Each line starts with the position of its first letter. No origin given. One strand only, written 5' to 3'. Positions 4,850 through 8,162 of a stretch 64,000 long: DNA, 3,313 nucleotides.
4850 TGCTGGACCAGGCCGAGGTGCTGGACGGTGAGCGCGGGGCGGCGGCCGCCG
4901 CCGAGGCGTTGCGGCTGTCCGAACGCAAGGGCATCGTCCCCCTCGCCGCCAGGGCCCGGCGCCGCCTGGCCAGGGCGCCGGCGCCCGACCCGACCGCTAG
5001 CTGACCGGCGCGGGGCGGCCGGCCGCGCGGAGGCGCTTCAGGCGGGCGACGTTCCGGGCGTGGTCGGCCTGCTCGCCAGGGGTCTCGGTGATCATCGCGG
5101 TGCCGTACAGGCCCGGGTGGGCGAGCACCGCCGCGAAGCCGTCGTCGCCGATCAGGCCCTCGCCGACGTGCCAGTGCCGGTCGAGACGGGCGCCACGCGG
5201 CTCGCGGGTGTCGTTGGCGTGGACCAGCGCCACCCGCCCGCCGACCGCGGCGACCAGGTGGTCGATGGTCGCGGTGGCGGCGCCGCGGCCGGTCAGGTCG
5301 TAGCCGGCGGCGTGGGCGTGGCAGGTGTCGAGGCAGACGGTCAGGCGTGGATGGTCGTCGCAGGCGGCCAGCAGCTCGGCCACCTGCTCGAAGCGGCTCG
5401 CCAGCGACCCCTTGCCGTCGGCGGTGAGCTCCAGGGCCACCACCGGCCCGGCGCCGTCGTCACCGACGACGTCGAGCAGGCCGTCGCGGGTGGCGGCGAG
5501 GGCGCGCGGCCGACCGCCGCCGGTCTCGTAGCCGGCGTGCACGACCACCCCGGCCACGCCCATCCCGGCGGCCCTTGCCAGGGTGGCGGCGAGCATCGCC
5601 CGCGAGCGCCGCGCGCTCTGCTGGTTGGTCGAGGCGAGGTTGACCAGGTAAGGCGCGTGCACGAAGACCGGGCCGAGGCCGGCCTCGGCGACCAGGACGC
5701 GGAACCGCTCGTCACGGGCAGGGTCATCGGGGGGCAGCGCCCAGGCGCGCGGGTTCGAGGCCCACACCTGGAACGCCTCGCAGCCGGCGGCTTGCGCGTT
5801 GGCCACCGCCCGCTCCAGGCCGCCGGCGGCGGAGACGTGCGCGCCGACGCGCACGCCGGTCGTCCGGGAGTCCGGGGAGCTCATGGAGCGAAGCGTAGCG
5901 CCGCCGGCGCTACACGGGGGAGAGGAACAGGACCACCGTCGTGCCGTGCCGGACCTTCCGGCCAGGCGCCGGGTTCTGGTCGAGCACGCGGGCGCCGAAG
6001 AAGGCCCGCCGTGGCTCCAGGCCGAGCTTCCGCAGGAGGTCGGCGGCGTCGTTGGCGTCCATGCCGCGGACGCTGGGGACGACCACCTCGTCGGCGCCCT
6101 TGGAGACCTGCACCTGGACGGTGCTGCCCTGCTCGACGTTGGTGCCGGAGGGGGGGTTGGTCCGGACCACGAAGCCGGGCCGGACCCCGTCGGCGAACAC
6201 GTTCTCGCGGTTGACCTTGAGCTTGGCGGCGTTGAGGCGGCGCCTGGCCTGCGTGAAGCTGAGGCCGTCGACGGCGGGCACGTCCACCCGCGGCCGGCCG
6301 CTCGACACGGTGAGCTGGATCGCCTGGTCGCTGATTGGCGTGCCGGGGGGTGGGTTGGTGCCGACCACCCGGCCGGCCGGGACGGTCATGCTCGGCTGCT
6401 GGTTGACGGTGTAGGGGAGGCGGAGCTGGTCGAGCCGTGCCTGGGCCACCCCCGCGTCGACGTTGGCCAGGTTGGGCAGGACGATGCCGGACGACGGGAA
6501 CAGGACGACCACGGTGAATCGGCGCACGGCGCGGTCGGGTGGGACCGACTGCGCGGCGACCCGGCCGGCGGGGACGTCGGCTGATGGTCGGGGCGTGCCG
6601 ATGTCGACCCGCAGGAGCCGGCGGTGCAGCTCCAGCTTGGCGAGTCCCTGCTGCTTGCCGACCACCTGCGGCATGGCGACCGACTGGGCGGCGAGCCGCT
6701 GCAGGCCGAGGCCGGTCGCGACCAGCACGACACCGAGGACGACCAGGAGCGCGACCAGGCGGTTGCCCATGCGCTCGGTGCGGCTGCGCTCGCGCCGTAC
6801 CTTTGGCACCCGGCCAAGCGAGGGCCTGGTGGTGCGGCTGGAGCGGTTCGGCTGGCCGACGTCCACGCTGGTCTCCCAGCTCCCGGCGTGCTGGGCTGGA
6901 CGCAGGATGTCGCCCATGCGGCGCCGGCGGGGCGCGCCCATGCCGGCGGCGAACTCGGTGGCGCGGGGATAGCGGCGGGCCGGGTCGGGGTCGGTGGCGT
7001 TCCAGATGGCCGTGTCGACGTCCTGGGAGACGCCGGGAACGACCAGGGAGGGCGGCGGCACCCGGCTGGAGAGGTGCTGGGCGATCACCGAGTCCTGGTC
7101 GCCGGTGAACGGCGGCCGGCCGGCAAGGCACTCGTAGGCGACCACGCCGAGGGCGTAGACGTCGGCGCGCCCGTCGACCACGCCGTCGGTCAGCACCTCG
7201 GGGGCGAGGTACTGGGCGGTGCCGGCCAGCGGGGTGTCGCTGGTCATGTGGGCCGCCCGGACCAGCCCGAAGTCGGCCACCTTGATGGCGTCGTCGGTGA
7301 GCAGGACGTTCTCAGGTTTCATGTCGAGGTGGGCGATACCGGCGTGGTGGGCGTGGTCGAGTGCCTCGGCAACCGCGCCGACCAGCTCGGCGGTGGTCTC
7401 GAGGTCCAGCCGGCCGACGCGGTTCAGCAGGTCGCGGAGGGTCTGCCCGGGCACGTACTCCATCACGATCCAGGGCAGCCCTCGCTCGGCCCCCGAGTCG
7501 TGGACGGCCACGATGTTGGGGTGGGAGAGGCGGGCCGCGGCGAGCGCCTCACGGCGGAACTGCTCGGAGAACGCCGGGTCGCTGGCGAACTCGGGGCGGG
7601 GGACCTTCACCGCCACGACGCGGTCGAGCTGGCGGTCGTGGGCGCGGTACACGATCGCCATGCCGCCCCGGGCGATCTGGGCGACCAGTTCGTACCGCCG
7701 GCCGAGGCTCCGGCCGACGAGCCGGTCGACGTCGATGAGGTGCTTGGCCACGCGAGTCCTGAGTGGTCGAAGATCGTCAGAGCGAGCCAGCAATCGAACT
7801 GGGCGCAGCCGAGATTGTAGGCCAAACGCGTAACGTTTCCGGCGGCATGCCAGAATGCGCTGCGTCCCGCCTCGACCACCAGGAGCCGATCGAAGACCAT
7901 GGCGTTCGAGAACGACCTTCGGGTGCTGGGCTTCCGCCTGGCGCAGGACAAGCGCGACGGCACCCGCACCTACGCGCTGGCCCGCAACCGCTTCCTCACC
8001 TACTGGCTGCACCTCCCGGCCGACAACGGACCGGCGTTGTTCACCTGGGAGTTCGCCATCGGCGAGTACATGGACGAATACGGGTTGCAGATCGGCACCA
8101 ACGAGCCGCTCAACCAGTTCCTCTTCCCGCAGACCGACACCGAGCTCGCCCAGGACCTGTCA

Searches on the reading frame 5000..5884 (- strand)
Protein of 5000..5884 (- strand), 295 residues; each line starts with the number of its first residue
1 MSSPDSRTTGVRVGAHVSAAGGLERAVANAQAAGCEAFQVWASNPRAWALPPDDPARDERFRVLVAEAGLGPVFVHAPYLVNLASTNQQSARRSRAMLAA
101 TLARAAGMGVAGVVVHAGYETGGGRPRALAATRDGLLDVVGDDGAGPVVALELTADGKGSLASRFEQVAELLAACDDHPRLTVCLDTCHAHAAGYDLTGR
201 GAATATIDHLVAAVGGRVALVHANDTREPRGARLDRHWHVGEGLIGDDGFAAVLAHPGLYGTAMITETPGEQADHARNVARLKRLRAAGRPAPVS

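Call 61: search_protein_families(library=pfam, proteins=[window:5000-5884:-])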
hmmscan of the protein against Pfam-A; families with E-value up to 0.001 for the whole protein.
window:5000-5884:- (295 aa): 1 family
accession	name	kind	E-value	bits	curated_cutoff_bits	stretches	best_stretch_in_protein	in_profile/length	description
PF01261.30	AP_endonuc_2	-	3.8e-40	138.6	31.1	1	27-280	1-244/249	Xylose isomerase-like TIM barrel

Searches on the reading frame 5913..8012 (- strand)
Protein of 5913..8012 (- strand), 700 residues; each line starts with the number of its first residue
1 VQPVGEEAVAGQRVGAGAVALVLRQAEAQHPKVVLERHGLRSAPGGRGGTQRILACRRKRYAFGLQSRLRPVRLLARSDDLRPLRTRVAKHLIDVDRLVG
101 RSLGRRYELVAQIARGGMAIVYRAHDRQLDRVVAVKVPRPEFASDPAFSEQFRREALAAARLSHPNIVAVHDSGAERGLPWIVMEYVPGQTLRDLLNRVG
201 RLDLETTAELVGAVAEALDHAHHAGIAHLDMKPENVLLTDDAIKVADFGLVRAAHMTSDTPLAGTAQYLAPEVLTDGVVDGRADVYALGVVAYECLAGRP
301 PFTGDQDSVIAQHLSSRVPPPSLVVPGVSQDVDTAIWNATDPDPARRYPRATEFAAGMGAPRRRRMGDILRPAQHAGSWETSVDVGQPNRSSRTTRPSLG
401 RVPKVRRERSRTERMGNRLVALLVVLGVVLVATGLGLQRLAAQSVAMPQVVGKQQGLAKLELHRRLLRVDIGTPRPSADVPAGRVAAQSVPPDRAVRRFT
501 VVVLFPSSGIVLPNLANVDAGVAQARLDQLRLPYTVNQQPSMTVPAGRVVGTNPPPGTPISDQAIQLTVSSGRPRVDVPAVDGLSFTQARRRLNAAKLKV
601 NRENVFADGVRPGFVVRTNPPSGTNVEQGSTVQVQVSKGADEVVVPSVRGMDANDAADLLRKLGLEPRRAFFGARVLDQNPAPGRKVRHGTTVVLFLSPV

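Call 61: search_protein_families(library=pfam, proteins=[window:5913-8012:-])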
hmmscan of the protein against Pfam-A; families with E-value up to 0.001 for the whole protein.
window:5913-8012:- (700 aa): 5 families
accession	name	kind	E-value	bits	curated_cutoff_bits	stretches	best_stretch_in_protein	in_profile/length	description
PF03793.24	PASTA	-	1.8e-46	156.4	23.2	4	576-638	1-64/64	PASTA domain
PF00069.31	Pkinase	-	2e-45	155.7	31.7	1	107-313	1-208/263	Protein kinase domain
PF07714.23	PK_Tyr_Ser-Thr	-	1.2e-28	100.5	23.1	1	109-319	3-222/258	Protein tyrosine and serine/threonine kinase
PF01636.29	APH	-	6e-07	29.9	23.2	1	121-223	13-109/239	Phosphotransferase enzyme family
PF03109.22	ABC1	-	6.3e-05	22.7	22.9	0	182-257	145-220/244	ABC1 atypical kinase-like domain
